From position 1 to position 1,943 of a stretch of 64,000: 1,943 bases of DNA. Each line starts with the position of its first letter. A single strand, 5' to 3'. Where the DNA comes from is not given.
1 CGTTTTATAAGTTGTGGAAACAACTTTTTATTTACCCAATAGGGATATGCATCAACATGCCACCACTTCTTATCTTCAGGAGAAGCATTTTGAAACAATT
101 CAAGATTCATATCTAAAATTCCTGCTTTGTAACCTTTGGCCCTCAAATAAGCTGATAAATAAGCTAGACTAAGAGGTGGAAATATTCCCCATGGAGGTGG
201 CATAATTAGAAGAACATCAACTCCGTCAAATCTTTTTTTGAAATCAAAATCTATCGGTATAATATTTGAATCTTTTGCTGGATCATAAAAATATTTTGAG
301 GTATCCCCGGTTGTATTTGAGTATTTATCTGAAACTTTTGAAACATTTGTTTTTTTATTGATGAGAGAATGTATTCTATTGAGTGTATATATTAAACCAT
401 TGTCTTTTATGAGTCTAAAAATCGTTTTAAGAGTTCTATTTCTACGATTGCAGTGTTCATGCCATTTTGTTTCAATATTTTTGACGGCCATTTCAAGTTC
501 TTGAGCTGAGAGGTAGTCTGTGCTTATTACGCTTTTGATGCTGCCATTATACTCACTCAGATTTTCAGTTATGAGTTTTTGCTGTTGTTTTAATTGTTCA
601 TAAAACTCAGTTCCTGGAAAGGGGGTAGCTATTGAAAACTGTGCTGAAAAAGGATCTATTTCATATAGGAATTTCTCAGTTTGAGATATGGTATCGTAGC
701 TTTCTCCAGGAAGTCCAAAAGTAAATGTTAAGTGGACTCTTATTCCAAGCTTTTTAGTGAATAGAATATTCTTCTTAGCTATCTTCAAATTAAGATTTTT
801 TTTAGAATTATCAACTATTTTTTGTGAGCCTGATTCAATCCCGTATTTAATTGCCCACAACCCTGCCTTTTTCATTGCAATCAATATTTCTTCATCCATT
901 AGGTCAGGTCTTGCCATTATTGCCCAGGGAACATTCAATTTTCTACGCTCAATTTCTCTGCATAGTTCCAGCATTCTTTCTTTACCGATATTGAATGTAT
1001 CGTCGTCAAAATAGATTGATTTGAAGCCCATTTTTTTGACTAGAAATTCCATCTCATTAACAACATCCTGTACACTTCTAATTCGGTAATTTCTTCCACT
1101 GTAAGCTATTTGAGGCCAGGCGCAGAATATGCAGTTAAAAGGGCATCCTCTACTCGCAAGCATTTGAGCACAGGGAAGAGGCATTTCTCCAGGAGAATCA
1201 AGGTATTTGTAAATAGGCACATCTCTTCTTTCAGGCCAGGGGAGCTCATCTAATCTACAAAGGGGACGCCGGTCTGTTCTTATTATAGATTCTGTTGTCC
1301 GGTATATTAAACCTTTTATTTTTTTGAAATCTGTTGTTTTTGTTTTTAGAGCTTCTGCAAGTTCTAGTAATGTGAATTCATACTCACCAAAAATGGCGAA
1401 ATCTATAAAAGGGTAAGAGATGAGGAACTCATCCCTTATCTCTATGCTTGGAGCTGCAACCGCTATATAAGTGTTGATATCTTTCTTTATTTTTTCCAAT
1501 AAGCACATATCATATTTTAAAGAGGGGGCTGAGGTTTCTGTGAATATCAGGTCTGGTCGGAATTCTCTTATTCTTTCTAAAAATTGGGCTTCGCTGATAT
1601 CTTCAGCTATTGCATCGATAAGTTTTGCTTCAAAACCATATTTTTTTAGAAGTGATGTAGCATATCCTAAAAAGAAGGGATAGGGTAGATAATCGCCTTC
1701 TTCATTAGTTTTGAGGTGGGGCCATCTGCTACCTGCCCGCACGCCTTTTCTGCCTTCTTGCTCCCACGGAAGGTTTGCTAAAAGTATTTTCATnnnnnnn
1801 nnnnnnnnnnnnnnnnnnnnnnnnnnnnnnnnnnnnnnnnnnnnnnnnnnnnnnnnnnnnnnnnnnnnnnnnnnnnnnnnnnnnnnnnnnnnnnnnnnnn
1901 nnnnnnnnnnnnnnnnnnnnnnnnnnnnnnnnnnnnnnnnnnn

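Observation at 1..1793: Tandem fusion of two cobalamin-binding radical SAM modules in one ORF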

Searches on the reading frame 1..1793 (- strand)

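Call 4: search_protein_families(library=pfam, proteins=[window:1-1793:-], max_evalue=1)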
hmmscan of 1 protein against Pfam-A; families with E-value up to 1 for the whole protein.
window:1-1793:- (597 aa): 3 families
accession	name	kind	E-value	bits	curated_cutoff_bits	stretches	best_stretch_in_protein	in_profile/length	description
PF04055.27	Radical_SAM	-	1.4e-20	74.6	29.5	1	214-376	4-166/166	Radical SAM superfamily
PF02310.24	B12-binding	-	4.5e-10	39.8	32.1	2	44-145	19-120/121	B12 binding domain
PF02679.21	ComA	-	0.15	11.9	25.2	1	242-331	81-167/243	(2R)-phospho-3-sulfolactate synthase (ComA)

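Call 5: search_protein_families(library=ncbifam, proteins=[window:1-1793:-], max_evalue=1)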
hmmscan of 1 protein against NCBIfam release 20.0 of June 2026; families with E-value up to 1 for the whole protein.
window:1-1793:- (597 aa): 30 families (the best 25 are shown)
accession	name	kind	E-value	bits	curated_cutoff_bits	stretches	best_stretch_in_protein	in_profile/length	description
TIGR03471.1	HpnJ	equivalog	2.8e-75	254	577.6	1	20-465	18-450/472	hopanoid biosynthesis associated radical SAM protein HpnJ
TIGR02026.1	BchE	equivalog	5.7e-50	170.6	481.35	1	39-444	22-427/497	magnesium-protoporphyrin IX monomethyl ester anaerobic oxidative cyclase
NF038361.1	rSAM_Sden_1168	equivalog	1.4e-38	132.8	575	1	119-452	188-523/560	Sden_1168 family B12-binding radical SAM P-methyltransferase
TIGR04072.2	rSAM_ladder_B12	equivalog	3.4e-38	131.4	360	1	34-418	13-383/443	lipid biosynthesis B12-binding/radical SAM protein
TIGR04479.1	bcpD_PhpK_rSAM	subfamily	6.9e-38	130.3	600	1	139-381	181-411/504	PhpK family radical SAM P-methyltransferase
NF050148.1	rSAM_ApyD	equivalog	1e-37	129.9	750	1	122-405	119-397/645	RiPP biosynthesis radical SAM protein ApyD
NF033070.1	rSAM_AprD4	equivalog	3.3e-33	115.3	500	1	158-448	147-434/456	AprD4 family radical SAM diol-dehydratase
TIGR04385.1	B12_rSAM_cofa1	equivalog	2.2e-28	99.7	450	1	122-379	115-364/438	B12 lower ligand biosynthesis radical SAM protein BzaD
TIGR04014.1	B12_SAM_MJ_0865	equivalog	2.4e-28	99.1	360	1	56-405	14-362/434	methyl-coenzyme M reductase glutamine C-methyltransferase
TIGR04295.1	B12_rSAM_oligo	hypoth_equivalog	7.4e-25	87.5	400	1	38-336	24-318/422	TIGR04295 family B12-binding domain-containing radical SAM protein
TIGR04367.1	HpnR_B12_rSAM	equivalog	1.8e-22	79.6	650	1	46-410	29-380/490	hopanoid C-3 methylase HpnR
TIGR04190.1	B12_SAM_Ta0216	equivalog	5.5e-21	74.8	500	1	119-486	122-511/554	TIGR04190 family B12-binding domain/radical SAM domain protein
NF045585.1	rSAM_slr0320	equivalog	4.8e-19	68.3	775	1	213-379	240-409/511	photosystem II high light acclimation radical SAM protein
NF040542.1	rSAM_RCCLKC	equivalog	6.8e-19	68.3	450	1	32-378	8-349/423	arsinothricin biosynthesis radical SAM protein ArsL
TIGR03975.1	rSAM_ocin_1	subfamily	1.1e-18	67.1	281.85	1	116-373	168-424/606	RiPP maturation radical SAM C-methyltransferase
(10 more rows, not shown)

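Call 6: find_homologous_proteins(query=window:1-1793:-)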
Query window:1-1793:- (597 aa): 4080 proteins with E <= 0.001 among 8000 candidates; the best 120 are listed.
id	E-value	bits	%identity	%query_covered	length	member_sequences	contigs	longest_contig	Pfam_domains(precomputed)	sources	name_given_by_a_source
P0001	0.0e+0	1453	100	100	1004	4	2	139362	PF04055.28,PF19864.6,PF02310.25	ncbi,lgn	ncbi:MAG: radical SAM protein [Nitrososphaeria archaeon]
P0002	2.6e-298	1009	66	99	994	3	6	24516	PF04055.28,PF02310.25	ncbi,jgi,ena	-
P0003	6.3e-297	1004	66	100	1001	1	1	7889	PF04055.28,PF08497.16,PF19864.6,PF02310.25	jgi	jgi:anaerobic magnesium-protoporphyrin IX monomethyl ester cyclase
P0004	2.8e-285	966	63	100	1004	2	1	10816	PF04055.28,PF19864.6,PF02310.25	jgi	-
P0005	1.7e-204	699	50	99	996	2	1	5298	PF04055.28,PF19864.6,PF02310.25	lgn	-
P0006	1.6e-199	682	47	100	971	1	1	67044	PF04055.28,PF02310.25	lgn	-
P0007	2.1e-198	679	49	99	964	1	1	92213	PF04055.28,PF19864.6,PF02310.25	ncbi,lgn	ncbi:MAG: radical SAM protein [archaeon]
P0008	5.0e-193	661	48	99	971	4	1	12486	PF04055.28,PF19864.6,PF02310.25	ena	-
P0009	1.9e-189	649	47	100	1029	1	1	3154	PF04055.28,PF19864.6,PF02310.25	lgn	-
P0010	9.4e-188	644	47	99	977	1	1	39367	PF04055.28,PF02310.25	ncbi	ncbi:MAG: radical SAM protein, partial [Candidatus Omnitrophota bacterium]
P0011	9.5e-187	640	47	98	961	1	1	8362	PF04055.28,PF19864.6,PF02310.25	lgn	-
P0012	1.1e-184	633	47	100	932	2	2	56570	PF04055.28,PF19864.6,PF02310.25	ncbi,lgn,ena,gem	-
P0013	3.3e-175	602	56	81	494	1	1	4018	PF04055.28,PF02310.25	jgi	jgi:radical SAM superfamily enzyme YgiQ (UPF0313 family)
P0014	8.8e-175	601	47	97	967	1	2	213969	PF04055.28,PF02310.25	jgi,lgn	-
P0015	1.0e-173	597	54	79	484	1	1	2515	PF04055.28,PF02310.25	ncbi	-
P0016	4.1e-171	589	55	79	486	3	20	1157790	PF04055.28,PF02310.25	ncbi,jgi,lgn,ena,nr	ncbi:TPA: radical SAM protein [Candidatus Woesearchaeota archaeon]|nr:Magnesium-protoporphyrin IX mo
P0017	5.6e-171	588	56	81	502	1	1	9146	PF04055.28,PF02310.25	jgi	-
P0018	9.5e-171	587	52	85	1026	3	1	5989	PF13186.12,PF04055.28,PF02310.25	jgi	-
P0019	1.1e-170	587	44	94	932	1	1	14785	PF04055.28,PF19864.6,PF02310.25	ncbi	ncbi:MAG: radical SAM protein [Candidatus Omnitrophota bacterium]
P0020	3.0e-170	586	56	76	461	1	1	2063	PF04055.28,PF02310.25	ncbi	-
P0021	8.2e-170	584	59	72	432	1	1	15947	PF04055.28,PF02310.25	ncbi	ncbi:MAG: radical SAM protein, partial [Candidatus Woesearchaeota archaeon]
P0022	1.4e-169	584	54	81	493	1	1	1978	PF04055.28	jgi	-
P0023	1.4e-169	583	48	99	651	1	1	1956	PF04055.28,PF02310.25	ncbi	ncbi:radical SAM protein, partial [bacterium]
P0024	2.9e-169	582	55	79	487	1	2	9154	PF04055.28,PF02310.25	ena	-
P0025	5.6e-168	578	54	80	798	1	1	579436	PF04055.28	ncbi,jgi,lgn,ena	ncbi:MAG: radical SAM protein [Candidatus Omnitrophota bacterium]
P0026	1.4e-167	577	55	79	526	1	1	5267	PF04055.28,PF02310.25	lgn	-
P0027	1.9e-167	576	56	79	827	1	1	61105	PF13186.12,PF04055.28,PF02310.25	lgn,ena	-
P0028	6.4e-167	575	53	83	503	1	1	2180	PF04055.28,PF02310.25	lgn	-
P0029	7.3e-167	575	55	79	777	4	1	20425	PF04055.28,PF02310.25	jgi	-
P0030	1.1e-166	574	54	80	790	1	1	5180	PF04055.28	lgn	-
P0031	1.7e-165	570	54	81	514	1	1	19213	PF04055.28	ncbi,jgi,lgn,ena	-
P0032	1.8e-165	570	53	81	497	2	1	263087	PF04055.28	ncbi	-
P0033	3.9e-165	569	52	80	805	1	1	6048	PF04055.28,PF02310.25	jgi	-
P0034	5.0e-165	568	52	81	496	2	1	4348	PF04055.28,PF02310.25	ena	-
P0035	5.1e-165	568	53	80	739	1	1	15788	PF04055.28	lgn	-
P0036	6.5e-165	568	54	79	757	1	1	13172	PF04055.28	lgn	-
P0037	1.0e-164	567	52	83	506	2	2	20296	PF04055.28,PF02310.25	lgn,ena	-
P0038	2.5e-164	566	52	79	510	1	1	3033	PF04055.28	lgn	-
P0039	3.7e-164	566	55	80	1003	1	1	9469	PF13186.12,PF04055.28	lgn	-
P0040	2.3e-163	563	53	81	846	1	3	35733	PF13186.12,PF04055.28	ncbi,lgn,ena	-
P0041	3.5e-163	562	54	79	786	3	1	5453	PF04055.28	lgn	-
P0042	4.9e-163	562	53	81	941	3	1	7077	PF13186.12,PF04055.28,PF02310.25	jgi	-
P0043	5.2e-163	562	51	86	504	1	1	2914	PF04055.28,PF02310.25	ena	-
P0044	1.3e-162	561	54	79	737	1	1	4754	PF04055.28,PF02310.25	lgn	-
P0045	1.7e-162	560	54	79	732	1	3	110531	PF04055.28,PF02310.25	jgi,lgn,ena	-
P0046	1.8e-162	560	52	81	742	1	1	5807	PF04055.28,PF02310.25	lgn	-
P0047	2.7e-162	559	54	79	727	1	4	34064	PF04055.28,PF02310.25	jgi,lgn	-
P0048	2.8e-162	559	54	79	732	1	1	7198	PF04055.28,PF02310.25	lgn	-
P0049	3.7e-162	559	55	76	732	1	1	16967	PF04055.28,PF02310.25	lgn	-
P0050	5.3e-162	558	52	80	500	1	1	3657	PF04055.28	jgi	-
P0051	5.4e-162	558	54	77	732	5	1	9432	PF04055.28,PF02310.25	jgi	-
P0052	1.6e-161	557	54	79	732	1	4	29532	PF04055.28,PF02310.25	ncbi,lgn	-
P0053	3.1e-161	556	56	76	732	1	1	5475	PF04055.28,PF02310.25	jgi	jgi:anaerobic magnesium-protoporphyrin IX monomethyl ester cyclase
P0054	4.1e-161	556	51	83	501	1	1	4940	PF04055.28,PF02310.25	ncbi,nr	ncbi:radical SAM protein [Candidatus Woesearchaeota archaeon]|nr:radical SAM protein [Candidatus Woe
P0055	4.5e-161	555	53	79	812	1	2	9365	PF04055.28,PF02310.25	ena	-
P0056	4.7e-161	555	53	79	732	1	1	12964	PF04055.28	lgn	-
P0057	1.4e-160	554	53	79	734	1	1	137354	PF04055.28,PF02310.25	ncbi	-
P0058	1.5e-160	554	52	80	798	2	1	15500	PF04055.28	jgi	-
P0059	2.6e-160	553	52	79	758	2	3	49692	PF04055.28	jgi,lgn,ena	-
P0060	2.9e-160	553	53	79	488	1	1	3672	PF04055.28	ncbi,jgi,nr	ncbi:MAG TPA: radical SAM protein [Candidatus Omnitrophota bacterium]|nr:radical SAM protein [Candid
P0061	2.9e-160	553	55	76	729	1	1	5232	PF04055.28,PF02310.25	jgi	-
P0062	3.8e-160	552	54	79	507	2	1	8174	PF04055.28,PF02310.25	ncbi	-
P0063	5.5e-160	552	52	79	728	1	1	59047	PF04055.28,PF02310.25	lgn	-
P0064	5.8e-160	552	55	76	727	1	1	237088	PF04055.28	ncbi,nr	ncbi:MAG: radical SAM protein [Candidatus Omnitrophica bacterium]|nr:radical SAM protein [Candidatus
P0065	6.3e-160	552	54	79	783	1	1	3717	PF04055.28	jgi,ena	-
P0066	6.8e-160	552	52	81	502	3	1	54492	PF04055.28,PF02310.25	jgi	-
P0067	7.1e-160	551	55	76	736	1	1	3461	PF04055.28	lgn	-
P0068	7.3e-160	551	52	79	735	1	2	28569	PF04055.28,PF02310.25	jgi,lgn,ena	-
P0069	7.5e-160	551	56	76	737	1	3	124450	PF04055.28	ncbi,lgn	-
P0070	8.8e-160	551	53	79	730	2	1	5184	PF04055.28,PF02310.25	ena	-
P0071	1.3e-159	551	52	80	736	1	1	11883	PF04055.28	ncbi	ncbi:B12-binding domain-containing radical SAM protein [Candidatus Omnitrophota bacterium]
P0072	1.4e-159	551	53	78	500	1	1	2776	PF04055.28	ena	-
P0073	1.5e-159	550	50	83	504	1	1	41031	PF04055.28,PF02310.25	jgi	jgi:anaerobic magnesium-protoporphyrin IX monomethyl ester cyclase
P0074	2.8e-159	549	51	81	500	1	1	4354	PF04055.28,PF02310.25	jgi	-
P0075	3.3e-159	549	52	80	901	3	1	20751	PF13186.12,PF04055.28,PF02310.25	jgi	-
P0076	3.6e-159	549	51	79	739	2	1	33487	PF04055.28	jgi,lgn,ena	-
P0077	5.5e-159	549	51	81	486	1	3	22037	PF04055.28,PF02310.25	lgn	-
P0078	6.0e-159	548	53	79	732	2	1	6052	PF04055.28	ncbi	-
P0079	6.7e-159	548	52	79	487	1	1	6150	PF04055.28,PF02310.25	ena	-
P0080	7.2e-159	548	52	79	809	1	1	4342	PF04055.28,PF02310.25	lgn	-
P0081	1.2e-158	547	53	79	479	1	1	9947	PF04055.28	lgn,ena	-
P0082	1.3e-158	547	53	79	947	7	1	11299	PF13186.12,PF04055.28,PF02310.25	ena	-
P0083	2.0e-158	547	54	76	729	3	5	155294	PF04055.28,PF02310.25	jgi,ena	-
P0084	2.2e-158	547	50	81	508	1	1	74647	PF04055.28,PF02310.25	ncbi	ncbi:MAG: radical SAM protein [Candidatus Omnitrophota bacterium]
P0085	2.6e-158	546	56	73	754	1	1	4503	PF04055.28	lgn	-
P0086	2.7e-158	546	53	79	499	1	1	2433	PF04055.28,PF02310.25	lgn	-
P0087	6.0e-158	545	52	79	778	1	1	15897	PF04055.28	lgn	-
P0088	6.3e-158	545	51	81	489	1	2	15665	PF04055.28,PF02310.25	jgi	jgi:radical SAM superfamily enzyme YgiQ (UPF0313 family)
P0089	6.4e-158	545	51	81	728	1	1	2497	PF04055.28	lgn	-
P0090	6.9e-158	545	52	79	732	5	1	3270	PF04055.28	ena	-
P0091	7.0e-158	545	52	80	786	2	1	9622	PF04055.28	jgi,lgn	jgi:radical SAM superfamily enzyme YgiQ (UPF0313 family)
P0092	7.6e-158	545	54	76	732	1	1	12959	PF04055.28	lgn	-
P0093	1.1e-157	544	52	79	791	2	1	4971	PF04055.28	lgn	-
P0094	1.1e-157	544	53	79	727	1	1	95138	PF04055.28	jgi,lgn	jgi:radical SAM superfamily enzyme YgiQ (UPF0313 family)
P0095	2.5e-157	543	52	81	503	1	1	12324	PF04055.28,PF02310.25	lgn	-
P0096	2.5e-157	543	53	80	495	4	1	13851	PF04055.28,PF02310.25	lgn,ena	-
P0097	2.6e-157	543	53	76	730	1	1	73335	PF04055.28,PF02310.25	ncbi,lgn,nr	ncbi:MAG: radical SAM protein [Candidatus Omnitrophota bacterium]|nr:radical SAM protein [Candidatus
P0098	2.8e-157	543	52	79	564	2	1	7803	PF04055.28,PF02310.25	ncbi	-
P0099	2.9e-157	543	52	81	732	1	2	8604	PF04055.28,PF02310.25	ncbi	-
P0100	3.8e-157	542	51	80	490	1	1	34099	PF04055.28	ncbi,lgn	-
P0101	4.2e-157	542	51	80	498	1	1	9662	PF04055.28,PF02310.25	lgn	-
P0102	4.7e-157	542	52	79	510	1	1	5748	PF04055.28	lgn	-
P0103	4.8e-157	542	53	79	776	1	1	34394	PF04055.28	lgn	-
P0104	6.2e-157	542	53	79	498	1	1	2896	PF04055.28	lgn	-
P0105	7.2e-157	542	54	76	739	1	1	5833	PF04055.28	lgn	-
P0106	7.7e-157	541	55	75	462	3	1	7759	PF04055.28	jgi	jgi:anaerobic magnesium-protoporphyrin IX monomethyl ester cyclase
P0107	7.8e-157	541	53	76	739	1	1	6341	PF04055.28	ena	-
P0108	8.6e-157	541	52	80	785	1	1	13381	PF04055.28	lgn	-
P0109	1.2e-156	541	55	76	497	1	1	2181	PF04055.28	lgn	-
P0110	1.8e-156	540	52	81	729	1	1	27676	PF04055.28,PF02310.25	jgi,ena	-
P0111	2.3e-156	540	53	79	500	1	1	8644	PF04055.28,PF02310.25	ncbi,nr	ncbi:MAG: radical SAM protein [Nanoarchaeota archaeon]|nr:radical SAM protein [Nanoarchaeota archaeo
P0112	5.6e-156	539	53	76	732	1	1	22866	PF04055.28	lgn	-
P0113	6.6e-156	538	54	76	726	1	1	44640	PF04055.28,PF02310.25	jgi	-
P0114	8.0e-156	538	52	79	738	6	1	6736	PF04055.28,PF02310.25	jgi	jgi:radical SAM superfamily enzyme YgiQ (UPF0313 family)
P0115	8.2e-156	538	54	80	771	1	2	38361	PF04055.28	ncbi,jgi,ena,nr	ncbi:MAG: hypothetical protein B1H08_02530 [Candidatus Omnitrophica bacterium 4484_171]|nr:MAG: hypo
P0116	1.1e-155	538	50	79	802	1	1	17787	PF04055.28,PF02310.25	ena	-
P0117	1.5e-155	537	51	80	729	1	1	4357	PF04055.28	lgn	-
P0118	2.1e-155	537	52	76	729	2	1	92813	PF04055.28,PF02310.25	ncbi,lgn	-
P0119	2.5e-155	536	51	78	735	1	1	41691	PF04055.28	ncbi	ncbi:B12-binding domain-containing radical SAM protein [Candidatus Omnitrophota bacterium]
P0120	3.6e-155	536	51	79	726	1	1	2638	PF04055.28,PF02310.25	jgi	jgi:anaerobic magnesium-protoporphyrin IX monomethyl ester cyclase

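Call 9: search_protein_families(library=pfam, proteins=[P0001, P0002, P0006, P0007, P0012, P0014, P0019], max_evalue=0.01)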
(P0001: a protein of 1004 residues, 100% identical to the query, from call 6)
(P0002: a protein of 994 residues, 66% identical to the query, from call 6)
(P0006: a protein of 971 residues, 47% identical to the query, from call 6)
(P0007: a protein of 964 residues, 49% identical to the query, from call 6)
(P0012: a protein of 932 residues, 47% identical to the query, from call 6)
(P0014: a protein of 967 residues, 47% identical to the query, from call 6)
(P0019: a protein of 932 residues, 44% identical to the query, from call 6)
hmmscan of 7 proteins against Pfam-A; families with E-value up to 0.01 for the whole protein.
P0001 (1004 aa): 4 families
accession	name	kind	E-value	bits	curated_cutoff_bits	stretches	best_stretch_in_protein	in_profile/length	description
PF04055.27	Radical_SAM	-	3.8e-44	151.2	29.5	2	745-907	2-166/166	Radical SAM superfamily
PF02310.24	B12-binding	-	2.3e-20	73.1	32.1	2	537-683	11-120/121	B12 binding domain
PF19864.5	Radical_SAM_N2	-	5.8e-06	26.3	29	1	640-690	83-128/151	Radical SAM proteins, N-terminal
PF08497.15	Radical_SAM_N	-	0.0019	18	25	0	668-705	161-201/301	Radical SAM N-terminal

P0002 (994 aa): 4 families
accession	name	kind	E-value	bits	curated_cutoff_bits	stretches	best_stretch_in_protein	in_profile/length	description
PF04055.27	Radical_SAM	-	3.3e-41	141.7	29.5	2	209-371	4-166/166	Radical SAM superfamily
PF02310.24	B12-binding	-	2.7e-15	56.7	32.1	2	536-681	12-120/121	B12 binding domain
PF19864.5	Radical_SAM_N2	-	0.00033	20.6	29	1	631-688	75-128/151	Radical SAM proteins, N-terminal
PF08497.15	Radical_SAM_N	-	0.0042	16.9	25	0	666-699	161-197/301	Radical SAM N-terminal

P0006 (971 aa): 3 families
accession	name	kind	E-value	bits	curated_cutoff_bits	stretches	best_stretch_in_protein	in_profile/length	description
PF04055.27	Radical_SAM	-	1.6e-48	165.5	29.5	2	725-885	3-166/166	Radical SAM superfamily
PF02310.24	B12-binding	-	1.3e-10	41.6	32.1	1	585-664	39-120/121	B12 binding domain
PF19864.5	Radical_SAM_N2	-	0.00061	19.7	29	0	624-669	84-126/151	Radical SAM proteins, N-terminal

P0007 (964 aa): 3 families
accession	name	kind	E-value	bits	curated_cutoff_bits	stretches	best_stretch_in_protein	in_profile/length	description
PF04055.27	Radical_SAM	-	7.4e-39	134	29.5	2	714-874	4-166/166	Radical SAM superfamily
PF02310.24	B12-binding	-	3.7e-15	56.3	32.1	2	39-146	14-120/121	B12 binding domain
PF19864.5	Radical_SAM_N2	-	2.3e-06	27.6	29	1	609-660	80-129/151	Radical SAM proteins, N-terminal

P0012 (932 aa): 3 families
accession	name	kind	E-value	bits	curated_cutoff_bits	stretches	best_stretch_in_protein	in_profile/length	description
PF04055.27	Radical_SAM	-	2.5e-38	132.3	29.5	2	215-380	2-166/166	Radical SAM superfamily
PF02310.24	B12-binding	-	1.7e-16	60.6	32.1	1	552-630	41-120/121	B12 binding domain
PF19864.5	Radical_SAM_N2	-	1.5e-07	31.4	29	1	593-640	87-131/151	Radical SAM proteins, N-terminal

P0014 (967 aa): 3 families
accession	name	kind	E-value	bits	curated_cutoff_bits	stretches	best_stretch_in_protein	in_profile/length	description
PF04055.27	Radical_SAM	-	2.5e-44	151.8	29.5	2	211-371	4-165/166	Radical SAM superfamily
PF02310.24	B12-binding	-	2.5e-16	60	32.1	2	577-649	43-116/121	B12 binding domain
PF19864.5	Radical_SAM_N2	-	0.0026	17.7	29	0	615-662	88-130/151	Radical SAM proteins, N-terminal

P0019 (932 aa): 3 families
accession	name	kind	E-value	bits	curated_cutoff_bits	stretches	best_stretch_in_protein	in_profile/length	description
PF04055.27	Radical_SAM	-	7e-39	134.1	29.5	2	181-345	2-165/166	Radical SAM superfamily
PF02310.24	B12-binding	-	6.5e-13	49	32.1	1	554-630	43-120/121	B12 binding domain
PF19864.5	Radical_SAM_N2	-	9.9e-07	28.8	29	1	592-640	87-131/151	Radical SAM proteins, N-terminal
